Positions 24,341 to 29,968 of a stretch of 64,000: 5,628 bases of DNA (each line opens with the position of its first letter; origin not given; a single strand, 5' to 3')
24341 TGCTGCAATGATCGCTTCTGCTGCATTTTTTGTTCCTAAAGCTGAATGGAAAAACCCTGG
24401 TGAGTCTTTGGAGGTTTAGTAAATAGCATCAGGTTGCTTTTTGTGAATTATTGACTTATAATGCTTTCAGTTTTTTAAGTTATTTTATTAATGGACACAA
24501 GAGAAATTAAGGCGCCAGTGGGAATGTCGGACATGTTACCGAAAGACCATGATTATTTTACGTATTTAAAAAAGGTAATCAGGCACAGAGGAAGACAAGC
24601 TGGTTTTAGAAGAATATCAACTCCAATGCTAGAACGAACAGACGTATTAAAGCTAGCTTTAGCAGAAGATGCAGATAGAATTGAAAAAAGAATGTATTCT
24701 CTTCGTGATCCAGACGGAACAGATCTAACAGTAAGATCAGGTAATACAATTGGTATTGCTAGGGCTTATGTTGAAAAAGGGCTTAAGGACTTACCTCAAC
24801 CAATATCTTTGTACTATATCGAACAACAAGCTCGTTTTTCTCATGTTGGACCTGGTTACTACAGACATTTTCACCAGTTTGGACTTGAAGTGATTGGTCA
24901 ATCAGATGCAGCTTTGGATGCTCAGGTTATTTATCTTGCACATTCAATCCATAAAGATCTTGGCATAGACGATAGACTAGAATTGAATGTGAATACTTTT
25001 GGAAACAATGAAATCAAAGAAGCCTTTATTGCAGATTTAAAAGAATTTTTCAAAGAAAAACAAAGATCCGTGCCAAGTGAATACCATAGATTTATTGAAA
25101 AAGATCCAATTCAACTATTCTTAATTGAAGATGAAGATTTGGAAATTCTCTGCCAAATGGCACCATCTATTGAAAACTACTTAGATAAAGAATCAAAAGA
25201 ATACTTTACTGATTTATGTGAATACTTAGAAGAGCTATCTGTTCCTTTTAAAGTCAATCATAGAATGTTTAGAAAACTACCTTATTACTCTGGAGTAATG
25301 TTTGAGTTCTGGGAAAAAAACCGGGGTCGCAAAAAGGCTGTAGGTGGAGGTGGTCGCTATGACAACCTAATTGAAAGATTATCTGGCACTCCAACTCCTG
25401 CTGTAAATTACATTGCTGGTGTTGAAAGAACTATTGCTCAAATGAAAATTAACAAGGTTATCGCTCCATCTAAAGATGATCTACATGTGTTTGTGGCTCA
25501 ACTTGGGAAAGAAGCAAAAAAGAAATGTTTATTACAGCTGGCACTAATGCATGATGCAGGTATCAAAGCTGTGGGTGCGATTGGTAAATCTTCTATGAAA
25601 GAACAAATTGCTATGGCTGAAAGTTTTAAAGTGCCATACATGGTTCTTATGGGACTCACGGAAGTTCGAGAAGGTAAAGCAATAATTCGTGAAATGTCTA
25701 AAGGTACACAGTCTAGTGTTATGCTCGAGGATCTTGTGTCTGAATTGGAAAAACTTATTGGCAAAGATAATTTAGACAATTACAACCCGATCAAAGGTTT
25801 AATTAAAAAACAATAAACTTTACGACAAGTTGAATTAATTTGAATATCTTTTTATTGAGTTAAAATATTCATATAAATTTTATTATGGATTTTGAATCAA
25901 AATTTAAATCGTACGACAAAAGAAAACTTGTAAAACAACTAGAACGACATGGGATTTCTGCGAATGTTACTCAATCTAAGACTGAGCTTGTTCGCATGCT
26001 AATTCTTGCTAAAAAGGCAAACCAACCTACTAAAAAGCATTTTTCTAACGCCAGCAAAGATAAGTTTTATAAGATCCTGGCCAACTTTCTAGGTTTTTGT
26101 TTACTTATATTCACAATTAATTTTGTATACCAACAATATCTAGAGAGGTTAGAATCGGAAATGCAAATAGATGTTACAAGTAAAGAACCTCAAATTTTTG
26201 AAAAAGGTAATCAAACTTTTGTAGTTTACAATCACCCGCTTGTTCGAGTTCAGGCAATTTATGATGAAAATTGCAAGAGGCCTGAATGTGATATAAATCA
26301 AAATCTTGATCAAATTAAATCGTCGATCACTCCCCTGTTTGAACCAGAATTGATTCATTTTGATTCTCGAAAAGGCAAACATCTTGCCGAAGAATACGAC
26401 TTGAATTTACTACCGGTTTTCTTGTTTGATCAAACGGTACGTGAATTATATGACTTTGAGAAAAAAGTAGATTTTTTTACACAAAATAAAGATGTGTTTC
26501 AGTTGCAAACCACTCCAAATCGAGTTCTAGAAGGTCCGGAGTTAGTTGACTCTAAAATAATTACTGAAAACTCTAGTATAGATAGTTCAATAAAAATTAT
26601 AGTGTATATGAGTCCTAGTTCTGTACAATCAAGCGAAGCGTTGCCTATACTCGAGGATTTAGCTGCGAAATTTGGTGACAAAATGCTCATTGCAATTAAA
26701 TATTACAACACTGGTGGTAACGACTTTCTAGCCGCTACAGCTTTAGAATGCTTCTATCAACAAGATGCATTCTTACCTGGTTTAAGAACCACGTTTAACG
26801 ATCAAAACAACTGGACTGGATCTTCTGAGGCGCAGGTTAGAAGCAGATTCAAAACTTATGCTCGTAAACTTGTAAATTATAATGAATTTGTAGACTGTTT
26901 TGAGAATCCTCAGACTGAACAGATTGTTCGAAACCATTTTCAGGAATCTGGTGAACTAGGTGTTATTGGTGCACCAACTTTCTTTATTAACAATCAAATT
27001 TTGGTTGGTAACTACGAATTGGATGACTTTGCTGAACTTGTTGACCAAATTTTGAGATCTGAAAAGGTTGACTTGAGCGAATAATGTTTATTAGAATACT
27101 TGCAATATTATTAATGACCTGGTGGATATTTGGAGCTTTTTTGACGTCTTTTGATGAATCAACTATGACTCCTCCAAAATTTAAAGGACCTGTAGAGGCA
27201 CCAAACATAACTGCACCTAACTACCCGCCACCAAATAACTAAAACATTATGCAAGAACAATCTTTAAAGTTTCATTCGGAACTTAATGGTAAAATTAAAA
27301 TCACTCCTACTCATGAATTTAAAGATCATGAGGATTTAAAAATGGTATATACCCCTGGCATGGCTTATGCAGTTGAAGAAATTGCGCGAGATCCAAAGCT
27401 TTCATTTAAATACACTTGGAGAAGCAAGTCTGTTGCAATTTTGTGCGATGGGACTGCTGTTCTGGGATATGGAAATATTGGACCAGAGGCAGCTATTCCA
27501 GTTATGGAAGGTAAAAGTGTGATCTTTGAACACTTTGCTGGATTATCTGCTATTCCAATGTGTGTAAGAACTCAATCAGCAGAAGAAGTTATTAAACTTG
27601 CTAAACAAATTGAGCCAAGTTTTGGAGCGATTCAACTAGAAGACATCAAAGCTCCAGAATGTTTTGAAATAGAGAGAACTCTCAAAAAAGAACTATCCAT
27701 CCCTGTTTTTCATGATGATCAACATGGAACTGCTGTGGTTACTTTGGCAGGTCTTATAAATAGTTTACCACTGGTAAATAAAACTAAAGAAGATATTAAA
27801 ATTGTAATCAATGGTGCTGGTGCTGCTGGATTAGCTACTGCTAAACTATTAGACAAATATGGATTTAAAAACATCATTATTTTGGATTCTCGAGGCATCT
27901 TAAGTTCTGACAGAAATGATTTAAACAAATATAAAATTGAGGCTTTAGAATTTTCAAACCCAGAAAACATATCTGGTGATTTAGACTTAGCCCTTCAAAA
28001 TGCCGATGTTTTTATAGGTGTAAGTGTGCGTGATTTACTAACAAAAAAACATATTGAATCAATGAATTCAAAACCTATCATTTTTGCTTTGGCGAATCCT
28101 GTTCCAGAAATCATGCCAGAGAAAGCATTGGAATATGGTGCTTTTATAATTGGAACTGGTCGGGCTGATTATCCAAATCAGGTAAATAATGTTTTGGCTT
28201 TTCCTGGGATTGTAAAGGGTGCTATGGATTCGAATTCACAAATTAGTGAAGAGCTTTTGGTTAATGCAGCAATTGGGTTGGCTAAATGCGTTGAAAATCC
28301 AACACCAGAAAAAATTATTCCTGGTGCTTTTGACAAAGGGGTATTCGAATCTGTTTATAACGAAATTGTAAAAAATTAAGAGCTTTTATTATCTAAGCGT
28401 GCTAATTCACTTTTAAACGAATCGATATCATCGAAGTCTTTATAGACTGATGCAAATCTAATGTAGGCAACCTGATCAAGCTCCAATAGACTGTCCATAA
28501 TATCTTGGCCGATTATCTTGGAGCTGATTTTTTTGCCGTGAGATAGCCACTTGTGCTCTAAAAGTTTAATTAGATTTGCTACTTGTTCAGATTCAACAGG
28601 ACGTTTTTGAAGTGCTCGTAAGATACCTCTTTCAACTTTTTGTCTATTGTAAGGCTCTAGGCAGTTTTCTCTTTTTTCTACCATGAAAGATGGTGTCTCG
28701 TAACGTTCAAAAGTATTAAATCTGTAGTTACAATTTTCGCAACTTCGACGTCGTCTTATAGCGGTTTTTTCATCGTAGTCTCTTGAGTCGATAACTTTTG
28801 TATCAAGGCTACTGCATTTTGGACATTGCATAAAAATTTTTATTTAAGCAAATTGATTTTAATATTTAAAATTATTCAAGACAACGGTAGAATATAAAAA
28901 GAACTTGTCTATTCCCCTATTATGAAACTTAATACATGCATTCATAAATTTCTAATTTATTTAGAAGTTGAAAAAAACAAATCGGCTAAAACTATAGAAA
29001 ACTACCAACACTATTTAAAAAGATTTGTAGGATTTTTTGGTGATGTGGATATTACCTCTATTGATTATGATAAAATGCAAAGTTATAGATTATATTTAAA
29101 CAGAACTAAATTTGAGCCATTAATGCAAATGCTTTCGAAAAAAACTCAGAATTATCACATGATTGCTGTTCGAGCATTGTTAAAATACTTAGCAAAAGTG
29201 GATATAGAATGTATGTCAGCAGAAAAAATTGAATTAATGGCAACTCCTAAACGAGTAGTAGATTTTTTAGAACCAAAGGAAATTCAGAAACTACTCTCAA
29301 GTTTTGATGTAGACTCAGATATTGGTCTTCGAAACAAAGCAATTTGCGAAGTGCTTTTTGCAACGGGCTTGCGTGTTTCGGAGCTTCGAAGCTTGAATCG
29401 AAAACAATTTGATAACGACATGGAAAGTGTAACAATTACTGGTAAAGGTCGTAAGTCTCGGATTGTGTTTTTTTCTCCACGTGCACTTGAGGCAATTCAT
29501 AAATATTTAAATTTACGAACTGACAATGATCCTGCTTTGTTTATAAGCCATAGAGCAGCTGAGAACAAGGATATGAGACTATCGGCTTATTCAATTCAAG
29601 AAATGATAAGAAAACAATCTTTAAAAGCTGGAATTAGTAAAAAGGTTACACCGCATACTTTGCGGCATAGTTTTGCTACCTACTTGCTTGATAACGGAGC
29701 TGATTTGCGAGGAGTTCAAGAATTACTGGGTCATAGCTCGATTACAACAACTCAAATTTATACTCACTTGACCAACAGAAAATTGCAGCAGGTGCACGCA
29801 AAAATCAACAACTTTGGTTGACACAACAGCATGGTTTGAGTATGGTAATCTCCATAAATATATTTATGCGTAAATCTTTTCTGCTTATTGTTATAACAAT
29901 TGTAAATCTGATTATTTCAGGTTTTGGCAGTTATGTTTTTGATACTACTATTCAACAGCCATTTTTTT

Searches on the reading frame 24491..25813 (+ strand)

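Call 99: search_protein_families(library=pfam, proteins=[window:24491-25813:+], max_evalue=0.00001)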
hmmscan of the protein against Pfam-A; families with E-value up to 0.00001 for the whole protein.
window:24491-25813:+ (441 aa): 2 families
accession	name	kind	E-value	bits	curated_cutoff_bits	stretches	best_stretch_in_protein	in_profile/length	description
PF13393.11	tRNA-synt_His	-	1.6e-33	116.7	25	1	11-306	1-300/308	Histidyl-tRNA synthetase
PF03129.25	HGTP_anticodon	-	1.3e-09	38.5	21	1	333-421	2-93/94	Anticodon binding domain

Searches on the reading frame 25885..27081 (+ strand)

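Call 99: search_protein_families(library=pfam, proteins=[window:25885-27081:+], max_evalue=0.00001)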
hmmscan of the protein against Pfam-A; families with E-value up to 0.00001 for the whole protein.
window:25885-27081:+ (399 aa): 2 families
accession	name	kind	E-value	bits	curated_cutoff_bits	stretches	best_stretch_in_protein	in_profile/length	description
PF13462.12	Thioredoxin_4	-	8e-12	46.1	23.2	1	260-387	39-164/165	Thioredoxin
PF01323.26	DSBA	-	1e-06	29.1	25.6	1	330-385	134-189/191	DSBA-like thioredoxin domain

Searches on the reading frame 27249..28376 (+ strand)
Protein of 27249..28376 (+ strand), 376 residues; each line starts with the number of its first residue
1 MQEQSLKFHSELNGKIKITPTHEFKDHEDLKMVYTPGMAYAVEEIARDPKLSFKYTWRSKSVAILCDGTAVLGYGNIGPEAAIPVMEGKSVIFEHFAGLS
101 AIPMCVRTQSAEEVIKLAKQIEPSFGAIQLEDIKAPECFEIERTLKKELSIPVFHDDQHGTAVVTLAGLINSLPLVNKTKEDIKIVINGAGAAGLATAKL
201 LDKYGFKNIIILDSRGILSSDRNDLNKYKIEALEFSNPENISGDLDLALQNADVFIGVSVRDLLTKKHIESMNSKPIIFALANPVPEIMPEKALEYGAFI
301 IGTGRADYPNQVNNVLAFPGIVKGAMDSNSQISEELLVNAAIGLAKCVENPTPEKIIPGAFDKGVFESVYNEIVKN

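Call 99: search_protein_families(library=pfam, proteins=[window:27249-28376:+], max_evalue=0.00001)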
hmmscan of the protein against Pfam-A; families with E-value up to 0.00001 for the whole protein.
window:27249-28376:+ (376 aa): 2 families
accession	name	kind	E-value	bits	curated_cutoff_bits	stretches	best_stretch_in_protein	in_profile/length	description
PF00390.24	malic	-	1.4e-22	80.9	23.1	1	14-109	2-118/182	Malic enzyme, N-terminal domain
PF03949.21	Malic_M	-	5.7e-21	75.4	23.5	1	160-355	3-234/258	Malic enzyme, NAD binding domain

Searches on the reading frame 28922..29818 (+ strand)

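Call 99: search_protein_families(library=pfam, proteins=[window:28922-29818:+], max_evalue=0.00001)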
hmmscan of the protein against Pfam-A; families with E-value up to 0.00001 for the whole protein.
window:28922-29818:+ (299 aa): 4 families
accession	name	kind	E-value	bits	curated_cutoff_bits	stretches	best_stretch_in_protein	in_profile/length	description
PF00589.27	Phage_integrase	-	5.1e-43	147.2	27.1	1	115-285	2-170/172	Phage integrase family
PF02899.23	Phage_int_SAM_1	-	3.5e-12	46.8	22.3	1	7-91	1-80/83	Phage integrase, N-terminal SAM-like domain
PF13102.12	Phage_int_SAM_5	-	2.1e-06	28.5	22.3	1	16-89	13-81/98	Phage integrase SAM-like domain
PF13495.12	Phage_int_SAM_4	-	2.3e-06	28.3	27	1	9-95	4-83/85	Phage integrase, N-terminal SAM-like domain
